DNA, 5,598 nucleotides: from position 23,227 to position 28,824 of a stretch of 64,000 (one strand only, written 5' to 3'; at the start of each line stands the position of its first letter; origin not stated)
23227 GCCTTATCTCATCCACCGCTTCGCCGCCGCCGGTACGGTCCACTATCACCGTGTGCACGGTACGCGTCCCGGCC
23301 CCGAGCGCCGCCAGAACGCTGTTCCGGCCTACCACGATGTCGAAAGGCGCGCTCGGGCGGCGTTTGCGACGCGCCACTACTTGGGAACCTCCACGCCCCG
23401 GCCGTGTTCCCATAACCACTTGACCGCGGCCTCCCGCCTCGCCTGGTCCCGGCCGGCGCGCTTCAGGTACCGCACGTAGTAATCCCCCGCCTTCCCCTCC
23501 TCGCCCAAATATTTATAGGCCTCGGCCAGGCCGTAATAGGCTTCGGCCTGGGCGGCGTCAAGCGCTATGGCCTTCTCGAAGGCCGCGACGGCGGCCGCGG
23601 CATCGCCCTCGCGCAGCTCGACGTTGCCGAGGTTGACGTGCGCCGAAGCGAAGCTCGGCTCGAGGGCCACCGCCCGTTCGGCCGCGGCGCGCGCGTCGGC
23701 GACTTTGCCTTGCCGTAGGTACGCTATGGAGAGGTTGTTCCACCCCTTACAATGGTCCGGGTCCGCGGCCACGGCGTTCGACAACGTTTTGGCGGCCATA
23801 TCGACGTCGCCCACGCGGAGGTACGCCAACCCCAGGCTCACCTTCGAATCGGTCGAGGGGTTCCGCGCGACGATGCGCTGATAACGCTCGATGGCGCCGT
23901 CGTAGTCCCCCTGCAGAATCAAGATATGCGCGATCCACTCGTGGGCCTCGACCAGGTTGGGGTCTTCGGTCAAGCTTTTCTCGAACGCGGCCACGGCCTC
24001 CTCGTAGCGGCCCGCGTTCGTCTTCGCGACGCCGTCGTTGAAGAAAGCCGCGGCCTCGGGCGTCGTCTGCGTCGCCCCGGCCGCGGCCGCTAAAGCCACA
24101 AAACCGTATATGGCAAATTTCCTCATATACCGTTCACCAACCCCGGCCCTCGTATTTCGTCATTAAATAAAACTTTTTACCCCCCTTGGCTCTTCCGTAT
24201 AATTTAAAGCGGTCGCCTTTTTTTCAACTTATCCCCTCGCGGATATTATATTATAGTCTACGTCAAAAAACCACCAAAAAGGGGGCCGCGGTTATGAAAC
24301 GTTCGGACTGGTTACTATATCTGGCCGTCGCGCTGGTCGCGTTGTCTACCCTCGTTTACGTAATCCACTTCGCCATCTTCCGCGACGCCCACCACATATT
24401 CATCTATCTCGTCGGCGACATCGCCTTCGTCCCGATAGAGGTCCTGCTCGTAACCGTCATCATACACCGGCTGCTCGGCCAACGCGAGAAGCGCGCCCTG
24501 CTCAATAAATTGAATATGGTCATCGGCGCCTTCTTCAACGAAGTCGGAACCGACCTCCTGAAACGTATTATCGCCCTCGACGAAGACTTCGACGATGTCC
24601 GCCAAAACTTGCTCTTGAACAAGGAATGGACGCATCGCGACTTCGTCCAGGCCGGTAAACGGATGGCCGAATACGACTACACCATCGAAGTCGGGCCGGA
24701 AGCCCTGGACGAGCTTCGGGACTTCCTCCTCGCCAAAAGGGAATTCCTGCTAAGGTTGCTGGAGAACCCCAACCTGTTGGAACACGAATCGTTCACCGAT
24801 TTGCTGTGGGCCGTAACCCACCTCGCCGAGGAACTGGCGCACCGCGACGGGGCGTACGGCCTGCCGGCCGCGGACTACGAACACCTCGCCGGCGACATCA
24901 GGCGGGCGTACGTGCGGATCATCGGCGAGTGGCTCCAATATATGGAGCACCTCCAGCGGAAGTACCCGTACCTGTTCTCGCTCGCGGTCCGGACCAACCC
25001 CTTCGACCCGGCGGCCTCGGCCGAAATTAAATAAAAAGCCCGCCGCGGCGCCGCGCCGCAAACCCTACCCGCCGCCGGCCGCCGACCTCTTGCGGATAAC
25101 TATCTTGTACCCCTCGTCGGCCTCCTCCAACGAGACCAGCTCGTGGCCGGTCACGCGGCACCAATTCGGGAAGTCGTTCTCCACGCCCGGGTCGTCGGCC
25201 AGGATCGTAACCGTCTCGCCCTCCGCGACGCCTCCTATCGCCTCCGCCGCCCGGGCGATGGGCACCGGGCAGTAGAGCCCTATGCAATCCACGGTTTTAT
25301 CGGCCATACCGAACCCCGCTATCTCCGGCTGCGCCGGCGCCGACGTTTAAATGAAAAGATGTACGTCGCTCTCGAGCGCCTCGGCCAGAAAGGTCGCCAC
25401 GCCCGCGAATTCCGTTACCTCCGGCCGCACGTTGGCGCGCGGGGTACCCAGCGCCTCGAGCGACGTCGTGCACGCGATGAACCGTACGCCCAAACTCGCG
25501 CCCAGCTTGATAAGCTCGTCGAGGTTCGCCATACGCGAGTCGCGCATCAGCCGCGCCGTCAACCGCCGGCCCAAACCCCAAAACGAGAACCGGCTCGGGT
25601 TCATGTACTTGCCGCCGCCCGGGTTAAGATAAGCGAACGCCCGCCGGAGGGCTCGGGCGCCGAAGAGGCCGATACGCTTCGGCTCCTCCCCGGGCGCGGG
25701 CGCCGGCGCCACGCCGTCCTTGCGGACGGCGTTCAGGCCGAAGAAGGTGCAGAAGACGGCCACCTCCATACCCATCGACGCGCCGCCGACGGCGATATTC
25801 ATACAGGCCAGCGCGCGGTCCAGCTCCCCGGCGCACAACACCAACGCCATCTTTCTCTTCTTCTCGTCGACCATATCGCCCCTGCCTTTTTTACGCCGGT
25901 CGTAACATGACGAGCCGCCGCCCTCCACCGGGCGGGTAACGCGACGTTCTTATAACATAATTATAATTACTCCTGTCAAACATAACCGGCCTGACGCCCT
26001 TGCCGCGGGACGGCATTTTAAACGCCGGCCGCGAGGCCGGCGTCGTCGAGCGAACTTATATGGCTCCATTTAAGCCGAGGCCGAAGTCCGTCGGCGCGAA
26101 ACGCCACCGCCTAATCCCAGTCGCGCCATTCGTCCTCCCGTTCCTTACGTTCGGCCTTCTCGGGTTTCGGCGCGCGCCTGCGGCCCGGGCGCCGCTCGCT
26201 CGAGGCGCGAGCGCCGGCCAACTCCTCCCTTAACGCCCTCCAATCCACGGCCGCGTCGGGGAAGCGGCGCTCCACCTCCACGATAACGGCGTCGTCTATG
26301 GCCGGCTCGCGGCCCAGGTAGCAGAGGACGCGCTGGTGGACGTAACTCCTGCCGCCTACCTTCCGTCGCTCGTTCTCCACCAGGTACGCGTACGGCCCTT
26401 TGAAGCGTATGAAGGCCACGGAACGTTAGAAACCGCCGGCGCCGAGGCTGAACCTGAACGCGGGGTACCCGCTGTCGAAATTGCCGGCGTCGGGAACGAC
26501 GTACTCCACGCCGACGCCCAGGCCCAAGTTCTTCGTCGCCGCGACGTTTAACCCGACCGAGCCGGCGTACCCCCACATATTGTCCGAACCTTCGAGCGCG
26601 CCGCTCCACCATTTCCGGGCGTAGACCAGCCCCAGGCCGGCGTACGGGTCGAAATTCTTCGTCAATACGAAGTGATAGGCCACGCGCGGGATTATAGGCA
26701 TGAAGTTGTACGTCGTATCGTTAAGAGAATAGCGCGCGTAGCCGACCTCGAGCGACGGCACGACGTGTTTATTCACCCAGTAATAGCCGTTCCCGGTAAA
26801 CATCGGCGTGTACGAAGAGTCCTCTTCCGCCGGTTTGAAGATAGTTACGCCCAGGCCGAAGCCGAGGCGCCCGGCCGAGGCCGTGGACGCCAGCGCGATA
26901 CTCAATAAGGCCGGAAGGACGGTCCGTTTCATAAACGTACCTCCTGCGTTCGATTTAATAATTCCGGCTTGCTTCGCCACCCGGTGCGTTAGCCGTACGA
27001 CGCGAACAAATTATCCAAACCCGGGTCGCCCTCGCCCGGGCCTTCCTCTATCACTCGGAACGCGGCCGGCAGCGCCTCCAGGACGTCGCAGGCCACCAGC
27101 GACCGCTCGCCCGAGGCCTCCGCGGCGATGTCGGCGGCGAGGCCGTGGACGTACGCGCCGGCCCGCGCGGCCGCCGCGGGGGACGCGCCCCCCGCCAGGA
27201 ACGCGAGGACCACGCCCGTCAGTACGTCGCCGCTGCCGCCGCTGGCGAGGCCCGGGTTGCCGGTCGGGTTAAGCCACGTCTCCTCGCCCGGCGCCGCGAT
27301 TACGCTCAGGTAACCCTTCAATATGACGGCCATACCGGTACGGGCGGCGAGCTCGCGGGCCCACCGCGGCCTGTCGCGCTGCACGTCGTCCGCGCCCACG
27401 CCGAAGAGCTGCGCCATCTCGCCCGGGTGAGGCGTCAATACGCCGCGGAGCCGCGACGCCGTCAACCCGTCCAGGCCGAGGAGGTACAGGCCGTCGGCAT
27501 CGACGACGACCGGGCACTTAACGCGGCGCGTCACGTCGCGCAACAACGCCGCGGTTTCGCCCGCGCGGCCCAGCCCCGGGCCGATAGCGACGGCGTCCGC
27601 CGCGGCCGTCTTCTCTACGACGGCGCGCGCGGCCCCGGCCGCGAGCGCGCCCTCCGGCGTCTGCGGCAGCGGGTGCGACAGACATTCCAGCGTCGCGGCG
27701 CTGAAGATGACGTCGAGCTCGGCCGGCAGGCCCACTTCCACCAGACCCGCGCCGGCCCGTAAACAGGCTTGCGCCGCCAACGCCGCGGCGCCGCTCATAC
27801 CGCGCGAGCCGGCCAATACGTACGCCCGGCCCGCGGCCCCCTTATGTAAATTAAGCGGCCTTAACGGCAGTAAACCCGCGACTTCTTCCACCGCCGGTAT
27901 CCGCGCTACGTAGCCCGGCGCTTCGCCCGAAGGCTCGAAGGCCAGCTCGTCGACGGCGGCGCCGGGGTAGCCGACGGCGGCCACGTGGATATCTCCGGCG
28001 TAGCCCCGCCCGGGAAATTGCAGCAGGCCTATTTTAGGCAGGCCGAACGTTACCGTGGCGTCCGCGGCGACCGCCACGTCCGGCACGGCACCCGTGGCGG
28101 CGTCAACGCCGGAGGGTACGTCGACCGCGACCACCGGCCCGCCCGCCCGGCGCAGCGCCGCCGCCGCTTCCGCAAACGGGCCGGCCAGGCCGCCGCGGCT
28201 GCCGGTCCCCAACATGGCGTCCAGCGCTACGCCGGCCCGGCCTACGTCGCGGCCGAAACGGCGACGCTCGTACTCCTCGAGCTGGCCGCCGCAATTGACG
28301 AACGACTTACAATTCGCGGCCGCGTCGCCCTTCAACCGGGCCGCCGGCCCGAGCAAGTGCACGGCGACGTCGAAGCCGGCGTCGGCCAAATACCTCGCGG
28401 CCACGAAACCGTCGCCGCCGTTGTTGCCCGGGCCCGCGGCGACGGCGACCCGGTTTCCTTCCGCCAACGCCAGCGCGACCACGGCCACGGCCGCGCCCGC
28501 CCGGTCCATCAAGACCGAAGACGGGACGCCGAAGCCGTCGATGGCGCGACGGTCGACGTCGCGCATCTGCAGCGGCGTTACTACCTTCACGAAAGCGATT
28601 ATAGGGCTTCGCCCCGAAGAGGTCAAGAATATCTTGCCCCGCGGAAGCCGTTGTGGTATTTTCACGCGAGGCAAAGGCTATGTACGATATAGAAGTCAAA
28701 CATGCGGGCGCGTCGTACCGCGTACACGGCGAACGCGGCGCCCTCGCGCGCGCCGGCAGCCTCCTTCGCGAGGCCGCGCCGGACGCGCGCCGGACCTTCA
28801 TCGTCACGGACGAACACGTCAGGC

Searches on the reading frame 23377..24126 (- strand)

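Call 85: search_protein_families(library=pfam, proteins=[window:23377-24126:-], max_evalue=0.001)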
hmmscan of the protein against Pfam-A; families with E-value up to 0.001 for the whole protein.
window:23377-24126:- (249 aa): 23 families
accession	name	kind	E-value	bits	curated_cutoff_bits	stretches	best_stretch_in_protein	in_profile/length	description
PF13432.12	TPR_16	-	4.5e-34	116.9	32.7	4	132-192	3-63/65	Tetratricopeptide repeat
PF07719.23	TPR_2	-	8e-32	107.2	27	3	127-158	2-33/34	Tetratricopeptide repeat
PF00515.34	TPR_1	-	3.7e-29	99.8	27.8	2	25-57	1-33/34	Tetratricopeptide repeat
PF13181.12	TPR_8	-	1.8e-26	90.4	25.7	1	160-192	1-33/34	Tetratricopeptide repeat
PF13414.12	TPR_11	-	3.7e-24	84.6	26.8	3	167-208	1-42/42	TPR repeat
PF13431.12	TPR_17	-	5.3e-23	79.8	24.4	2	117-147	4-34/34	Tetratricopeptide repeat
PF14559.12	TPR_19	-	3.6e-22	78.9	25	3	38-92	4-58/68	Tetratricopeptide repeat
PF13428.12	TPR_14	-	1.9e-20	71.7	23.5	1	129-168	4-43/44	Tetratricopeptide repeat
PF13174.12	TPR_6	-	1e-15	57.6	26.3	0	66-91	7-32/33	Tetratricopeptide repeat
PF13176.12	TPR_7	-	3.8e-15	55.1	27.9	0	65-91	5-33/36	Tetratricopeptide repeat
PF13424.12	TPR_12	-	5.1e-15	55.9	30.1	2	160-223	3-74/77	Tetratricopeptide repeat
PF23914.1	TPR_CcmH_CycH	-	3.3e-12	46.9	42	1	115-175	39-99/158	Cytochrome c-type biogenesis protein H TPR domain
PF12895.13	ANAPC3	-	1.8e-09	38.2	27.2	1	39-117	3-81/82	Anaphase-promoting complex, cyclosome, subunit 3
PF13371.12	TPR_9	-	6e-09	36.2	35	1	134-194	3-63/73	Tetratricopeptide repeat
PF03704.23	BTAD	-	7.2e-09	36.6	22.1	0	148-222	50-124/146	Bacterial transcriptional activator domain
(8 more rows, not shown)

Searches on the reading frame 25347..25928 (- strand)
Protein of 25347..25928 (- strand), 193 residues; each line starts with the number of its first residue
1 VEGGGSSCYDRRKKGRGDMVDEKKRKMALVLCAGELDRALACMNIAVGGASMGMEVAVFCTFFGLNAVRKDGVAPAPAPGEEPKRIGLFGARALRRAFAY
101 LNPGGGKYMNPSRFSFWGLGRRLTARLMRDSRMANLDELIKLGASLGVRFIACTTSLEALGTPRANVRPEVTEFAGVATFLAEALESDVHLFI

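Call 85: search_protein_families(library=pfam, proteins=[window:25347-25928:-], max_evalue=0.001)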
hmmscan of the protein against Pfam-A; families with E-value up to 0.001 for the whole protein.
window:25347-25928:- (193 aa): 1 family
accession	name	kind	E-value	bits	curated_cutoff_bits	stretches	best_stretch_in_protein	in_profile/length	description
PF13686.11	DrsE_2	-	1.3e-29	103.6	25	1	24-192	2-156/156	DsrE/DsrF/DrsH-like family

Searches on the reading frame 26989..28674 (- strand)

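Call 85: search_protein_families(library=pfam, proteins=[window:26989-28674:-], max_evalue=0.001)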
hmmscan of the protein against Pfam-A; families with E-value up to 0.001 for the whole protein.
window:26989-28674:- (561 aa): 2 families
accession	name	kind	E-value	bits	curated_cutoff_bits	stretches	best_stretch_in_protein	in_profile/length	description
PF01256.23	Carb_kinase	-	7.2e-55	186.5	27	1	285-536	2-241/242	NAD(P)H-hydrate dehydratase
PF03853.21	YjeF_N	-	1.7e-41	142.5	24.9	1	53-216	2-169/169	YjeF-related protein N-terminus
